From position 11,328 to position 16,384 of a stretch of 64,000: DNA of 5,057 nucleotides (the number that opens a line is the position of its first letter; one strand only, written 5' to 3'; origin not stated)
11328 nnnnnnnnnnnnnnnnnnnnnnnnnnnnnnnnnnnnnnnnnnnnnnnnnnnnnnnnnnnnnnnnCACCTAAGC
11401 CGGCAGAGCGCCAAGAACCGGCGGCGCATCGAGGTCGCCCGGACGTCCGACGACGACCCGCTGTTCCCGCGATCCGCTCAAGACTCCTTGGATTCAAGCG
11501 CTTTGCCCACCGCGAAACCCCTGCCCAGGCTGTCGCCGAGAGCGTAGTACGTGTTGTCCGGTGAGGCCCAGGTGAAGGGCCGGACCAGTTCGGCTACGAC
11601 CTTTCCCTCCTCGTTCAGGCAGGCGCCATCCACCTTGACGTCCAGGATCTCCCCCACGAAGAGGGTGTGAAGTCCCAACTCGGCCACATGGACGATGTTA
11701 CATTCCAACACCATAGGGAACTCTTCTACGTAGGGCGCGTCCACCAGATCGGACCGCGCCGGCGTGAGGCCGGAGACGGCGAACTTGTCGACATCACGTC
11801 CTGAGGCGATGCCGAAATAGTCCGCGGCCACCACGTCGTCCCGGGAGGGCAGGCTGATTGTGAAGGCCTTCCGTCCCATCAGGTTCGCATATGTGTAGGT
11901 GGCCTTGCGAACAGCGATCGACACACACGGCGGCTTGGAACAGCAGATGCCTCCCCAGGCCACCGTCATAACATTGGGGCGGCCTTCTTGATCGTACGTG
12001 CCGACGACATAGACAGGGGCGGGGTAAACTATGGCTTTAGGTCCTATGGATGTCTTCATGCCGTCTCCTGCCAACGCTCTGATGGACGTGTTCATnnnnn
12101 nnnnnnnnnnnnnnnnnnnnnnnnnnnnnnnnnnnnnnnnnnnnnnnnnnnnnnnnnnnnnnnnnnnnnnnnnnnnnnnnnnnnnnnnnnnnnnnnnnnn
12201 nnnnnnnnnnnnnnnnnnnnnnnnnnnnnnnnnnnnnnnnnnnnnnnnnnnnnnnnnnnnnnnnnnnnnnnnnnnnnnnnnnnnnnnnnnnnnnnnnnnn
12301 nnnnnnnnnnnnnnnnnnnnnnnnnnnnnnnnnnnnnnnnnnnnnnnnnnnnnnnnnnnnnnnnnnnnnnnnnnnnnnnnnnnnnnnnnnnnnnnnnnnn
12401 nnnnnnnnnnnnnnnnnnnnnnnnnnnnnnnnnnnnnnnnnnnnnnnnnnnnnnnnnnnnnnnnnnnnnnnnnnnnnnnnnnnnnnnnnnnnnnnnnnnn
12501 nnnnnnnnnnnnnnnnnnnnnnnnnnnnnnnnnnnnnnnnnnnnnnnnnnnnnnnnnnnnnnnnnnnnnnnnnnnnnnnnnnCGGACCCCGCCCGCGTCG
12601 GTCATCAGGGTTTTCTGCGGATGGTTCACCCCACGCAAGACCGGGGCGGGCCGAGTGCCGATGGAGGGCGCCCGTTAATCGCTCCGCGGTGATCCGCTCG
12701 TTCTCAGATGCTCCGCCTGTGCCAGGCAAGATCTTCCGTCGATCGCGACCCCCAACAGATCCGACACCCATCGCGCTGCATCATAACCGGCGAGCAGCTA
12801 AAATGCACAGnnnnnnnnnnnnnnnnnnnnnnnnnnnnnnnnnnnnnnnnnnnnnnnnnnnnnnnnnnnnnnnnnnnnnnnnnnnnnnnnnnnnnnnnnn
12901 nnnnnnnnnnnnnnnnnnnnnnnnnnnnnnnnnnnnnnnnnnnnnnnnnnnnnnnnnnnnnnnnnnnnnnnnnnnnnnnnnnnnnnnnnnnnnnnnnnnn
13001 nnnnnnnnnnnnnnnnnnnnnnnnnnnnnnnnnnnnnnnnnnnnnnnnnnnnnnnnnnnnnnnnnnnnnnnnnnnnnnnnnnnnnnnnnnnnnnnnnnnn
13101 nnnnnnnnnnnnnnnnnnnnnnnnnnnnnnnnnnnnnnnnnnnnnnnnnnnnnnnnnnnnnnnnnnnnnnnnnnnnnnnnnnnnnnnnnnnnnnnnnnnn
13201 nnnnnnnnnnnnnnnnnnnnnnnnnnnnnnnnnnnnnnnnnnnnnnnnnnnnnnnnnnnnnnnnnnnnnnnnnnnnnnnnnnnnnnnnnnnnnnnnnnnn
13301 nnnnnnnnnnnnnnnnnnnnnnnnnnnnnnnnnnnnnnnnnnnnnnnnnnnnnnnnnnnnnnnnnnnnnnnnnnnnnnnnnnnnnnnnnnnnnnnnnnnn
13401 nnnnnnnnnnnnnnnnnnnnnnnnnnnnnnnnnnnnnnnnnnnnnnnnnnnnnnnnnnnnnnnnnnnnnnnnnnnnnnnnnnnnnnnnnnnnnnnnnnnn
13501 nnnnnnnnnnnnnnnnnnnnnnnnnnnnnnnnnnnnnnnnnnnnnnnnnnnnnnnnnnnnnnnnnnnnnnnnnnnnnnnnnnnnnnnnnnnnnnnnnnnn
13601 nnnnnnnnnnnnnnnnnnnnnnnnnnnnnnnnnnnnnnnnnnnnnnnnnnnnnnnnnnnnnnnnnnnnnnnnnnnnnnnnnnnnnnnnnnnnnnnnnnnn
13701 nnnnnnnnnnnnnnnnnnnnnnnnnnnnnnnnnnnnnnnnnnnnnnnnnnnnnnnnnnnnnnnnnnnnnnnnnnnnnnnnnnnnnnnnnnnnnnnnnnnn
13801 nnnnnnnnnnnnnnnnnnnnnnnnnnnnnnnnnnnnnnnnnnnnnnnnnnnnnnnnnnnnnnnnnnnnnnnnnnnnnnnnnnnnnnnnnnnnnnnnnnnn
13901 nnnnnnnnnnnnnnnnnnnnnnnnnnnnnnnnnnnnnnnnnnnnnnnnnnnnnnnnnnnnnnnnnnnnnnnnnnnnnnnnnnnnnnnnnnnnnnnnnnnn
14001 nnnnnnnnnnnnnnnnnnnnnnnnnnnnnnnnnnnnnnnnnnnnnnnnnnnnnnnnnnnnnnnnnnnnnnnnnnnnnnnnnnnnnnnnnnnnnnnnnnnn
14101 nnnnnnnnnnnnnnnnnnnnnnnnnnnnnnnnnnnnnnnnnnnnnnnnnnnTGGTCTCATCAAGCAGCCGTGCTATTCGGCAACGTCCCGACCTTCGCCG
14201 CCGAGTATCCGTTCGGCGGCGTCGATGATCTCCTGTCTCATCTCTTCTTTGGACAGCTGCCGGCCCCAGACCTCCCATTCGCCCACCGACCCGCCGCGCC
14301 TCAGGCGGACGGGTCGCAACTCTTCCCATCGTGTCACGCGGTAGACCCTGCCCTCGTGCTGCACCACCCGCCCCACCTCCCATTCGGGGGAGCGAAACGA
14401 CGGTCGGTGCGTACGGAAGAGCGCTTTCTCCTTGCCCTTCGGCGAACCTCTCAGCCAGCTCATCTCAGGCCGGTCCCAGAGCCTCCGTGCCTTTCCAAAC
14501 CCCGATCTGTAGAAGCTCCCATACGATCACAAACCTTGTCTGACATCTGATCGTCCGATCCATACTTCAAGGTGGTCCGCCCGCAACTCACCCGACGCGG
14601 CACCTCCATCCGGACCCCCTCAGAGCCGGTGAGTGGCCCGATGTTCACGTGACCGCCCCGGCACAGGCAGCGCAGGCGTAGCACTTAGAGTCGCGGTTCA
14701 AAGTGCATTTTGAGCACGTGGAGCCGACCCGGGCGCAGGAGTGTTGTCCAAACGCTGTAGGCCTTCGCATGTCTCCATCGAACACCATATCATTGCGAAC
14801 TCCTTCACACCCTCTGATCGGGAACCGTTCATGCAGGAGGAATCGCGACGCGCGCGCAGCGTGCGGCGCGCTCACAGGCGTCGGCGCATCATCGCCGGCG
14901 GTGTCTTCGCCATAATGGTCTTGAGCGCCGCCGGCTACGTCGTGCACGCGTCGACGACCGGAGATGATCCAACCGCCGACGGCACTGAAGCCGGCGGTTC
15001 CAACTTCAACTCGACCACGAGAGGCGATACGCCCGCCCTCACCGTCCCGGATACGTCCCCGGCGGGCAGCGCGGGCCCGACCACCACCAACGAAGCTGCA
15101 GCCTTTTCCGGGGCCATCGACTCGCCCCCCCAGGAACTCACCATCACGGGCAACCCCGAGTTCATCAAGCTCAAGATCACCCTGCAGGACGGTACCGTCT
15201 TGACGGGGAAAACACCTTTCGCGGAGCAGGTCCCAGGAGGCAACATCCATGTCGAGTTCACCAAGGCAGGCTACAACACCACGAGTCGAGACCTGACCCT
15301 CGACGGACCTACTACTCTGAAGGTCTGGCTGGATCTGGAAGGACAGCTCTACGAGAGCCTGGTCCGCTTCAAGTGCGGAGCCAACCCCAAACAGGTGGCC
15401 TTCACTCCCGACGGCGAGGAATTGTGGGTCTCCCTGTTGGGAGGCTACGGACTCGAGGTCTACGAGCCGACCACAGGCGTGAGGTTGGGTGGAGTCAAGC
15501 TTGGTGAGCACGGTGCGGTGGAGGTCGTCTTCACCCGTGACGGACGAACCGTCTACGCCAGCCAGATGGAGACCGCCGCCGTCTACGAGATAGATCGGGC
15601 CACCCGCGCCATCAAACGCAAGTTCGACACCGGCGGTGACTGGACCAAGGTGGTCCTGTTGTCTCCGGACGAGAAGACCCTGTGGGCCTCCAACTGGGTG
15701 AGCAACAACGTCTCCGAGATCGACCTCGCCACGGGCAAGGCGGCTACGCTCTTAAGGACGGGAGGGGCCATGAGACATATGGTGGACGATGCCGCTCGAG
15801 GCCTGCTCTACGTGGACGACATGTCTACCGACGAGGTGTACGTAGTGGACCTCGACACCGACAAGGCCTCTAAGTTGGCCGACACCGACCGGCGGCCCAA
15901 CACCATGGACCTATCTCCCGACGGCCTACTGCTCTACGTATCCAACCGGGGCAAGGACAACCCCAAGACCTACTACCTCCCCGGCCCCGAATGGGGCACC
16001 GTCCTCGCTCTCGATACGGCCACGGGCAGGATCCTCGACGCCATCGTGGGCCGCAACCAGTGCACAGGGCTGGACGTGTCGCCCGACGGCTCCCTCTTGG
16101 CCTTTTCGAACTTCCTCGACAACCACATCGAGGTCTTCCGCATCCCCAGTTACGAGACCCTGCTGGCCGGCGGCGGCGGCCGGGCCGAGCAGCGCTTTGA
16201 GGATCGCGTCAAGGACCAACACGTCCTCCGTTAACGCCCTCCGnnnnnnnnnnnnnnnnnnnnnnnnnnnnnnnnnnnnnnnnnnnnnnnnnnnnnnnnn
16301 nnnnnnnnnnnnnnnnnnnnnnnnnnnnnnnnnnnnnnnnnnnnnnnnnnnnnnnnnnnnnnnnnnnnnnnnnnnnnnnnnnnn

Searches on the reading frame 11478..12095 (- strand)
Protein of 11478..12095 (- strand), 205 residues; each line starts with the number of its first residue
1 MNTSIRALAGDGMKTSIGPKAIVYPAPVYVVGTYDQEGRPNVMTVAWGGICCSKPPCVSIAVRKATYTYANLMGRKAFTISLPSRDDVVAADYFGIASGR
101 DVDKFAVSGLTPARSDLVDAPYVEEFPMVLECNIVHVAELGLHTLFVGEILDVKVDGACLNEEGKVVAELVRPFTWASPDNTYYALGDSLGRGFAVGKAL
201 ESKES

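Call 29: search_protein_families(library=pfam, proteins=[window:11478-12095:-], max_evalue=0.00001)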
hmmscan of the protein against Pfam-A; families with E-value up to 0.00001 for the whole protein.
window:11478-12095:- (205 aa): 1 family
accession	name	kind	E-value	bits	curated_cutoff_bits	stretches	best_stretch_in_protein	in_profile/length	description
PF01613.24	Flavin_Reduct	-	1.7e-35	122.9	27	1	24-158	4-136/153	Flavin reductase like domain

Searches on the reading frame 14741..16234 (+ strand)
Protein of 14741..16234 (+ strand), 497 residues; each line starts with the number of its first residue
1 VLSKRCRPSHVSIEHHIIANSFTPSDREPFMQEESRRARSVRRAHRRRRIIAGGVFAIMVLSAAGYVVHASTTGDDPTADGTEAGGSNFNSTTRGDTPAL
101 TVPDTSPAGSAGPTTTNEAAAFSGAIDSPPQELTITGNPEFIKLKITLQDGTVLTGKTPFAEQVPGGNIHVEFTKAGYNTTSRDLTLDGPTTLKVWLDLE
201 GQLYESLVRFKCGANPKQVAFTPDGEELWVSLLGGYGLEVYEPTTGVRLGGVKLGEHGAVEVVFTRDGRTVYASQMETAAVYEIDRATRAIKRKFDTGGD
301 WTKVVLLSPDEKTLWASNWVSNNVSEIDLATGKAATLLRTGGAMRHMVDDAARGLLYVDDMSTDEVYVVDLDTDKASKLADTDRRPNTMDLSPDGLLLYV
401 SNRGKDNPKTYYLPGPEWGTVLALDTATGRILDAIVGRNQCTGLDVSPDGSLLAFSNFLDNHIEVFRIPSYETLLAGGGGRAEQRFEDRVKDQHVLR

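Call 5: search_protein_families(library=pfam, proteins=[window:14741-16234:+], max_evalue=0.01)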
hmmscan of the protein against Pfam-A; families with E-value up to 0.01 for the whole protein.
window:14741-16234:+ (497 aa): 9 families
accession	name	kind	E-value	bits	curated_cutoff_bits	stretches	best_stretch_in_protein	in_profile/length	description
PF10282.15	Lactonase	-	4.6e-11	43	21.7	1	256-333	243-326/344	Lactonase, 7-bladed beta-propeller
PF25174.1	Beta-prop_THOC3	-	1.9e-07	30.8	305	1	261-454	7-187/272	THOC3 beta-propeller domain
PF08450.18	SGL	-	2.7e-05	24.3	26.3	1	308-468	8-163/246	SMP-30/Gluconolactonase/LRE-like region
PF23414.1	Beta-prop_EML_2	-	9.5e-05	22.3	90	0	365-469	21-111/266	Echinoderm microtubule-associated protein second beta-propeller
PF23393.2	Beta-prop_WDR90_POC16_2nd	-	0.00085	19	60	0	420-457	202-241/291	WDR90/POC16, second beta-propeller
PF07676.18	PD40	-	0.0037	17.6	20.9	0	391-404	16-30/38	WD40-like Beta Propeller Repeat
PF21959.2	DUF6923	-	0.0042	17.3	27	0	264-337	94-167/234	Repeat of unknown function (DUF6923)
PF08308.17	PEGA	-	0.0069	16.7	20.8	0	154-200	21-68/71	PEGA domain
PF21783.3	YNCE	-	0.0089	15.8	27.1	0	208-341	192-325/339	YNCE-like beta-propeller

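Call 17: search_protein_families(library=ncbifam, proteins=[window:14741-16234:+], max_evalue=0.01)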
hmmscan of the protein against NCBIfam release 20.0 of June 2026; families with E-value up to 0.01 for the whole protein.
window:14741-16234:+ (497 aa): 9 families
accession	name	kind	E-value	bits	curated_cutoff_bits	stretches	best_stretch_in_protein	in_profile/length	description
TIGR03866.1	PQQ_ABC_repeats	subfamily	2.4e-14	53.1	287.3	2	207-339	160-298/310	PQQ-dependent catabolism-associated beta-propeller protein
NF052340.1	hydrazine_beta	equivalog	3.4e-12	46.1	560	1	215-302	34-119/372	hydrazine synthase subunit beta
NF052280.1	7_blade_YncE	equivalog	8.5e-10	37.9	400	1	350-404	265-319/338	7-bladed beta-propeller protein YncE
NF052342.1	hydrazine_BC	exception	2.2e-08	32.7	1250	1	215-302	40-125/690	hydrazine synthase subunit beta-gamma fusion subunit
TIGR02276.1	beta_rpt_yvtn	repeat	6.1e-08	32.5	27.85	0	309-334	1-26/42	beta-propeller repeat protein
NF052460.1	L-NosZ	equivalog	2e-07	29.9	700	1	265-403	51-193/480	clade III lactonase-type nitrous-oxide reductase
TIGR02800.1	propeller_TolB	equivalog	0.00023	20.2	343.15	0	362-412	213-263/418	Tol-Pal system beta propeller repeat protein TolB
TIGR03907.1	QH_beta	equivalog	0.0015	17.7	223.2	0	280-334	12-67/338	quinohemoprotein amine dehydrogenase subunit beta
NF038117.1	choice_anch_I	subfamily_domain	0.0076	15.2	300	0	198-334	81-209/458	choice-of-anchor I family protein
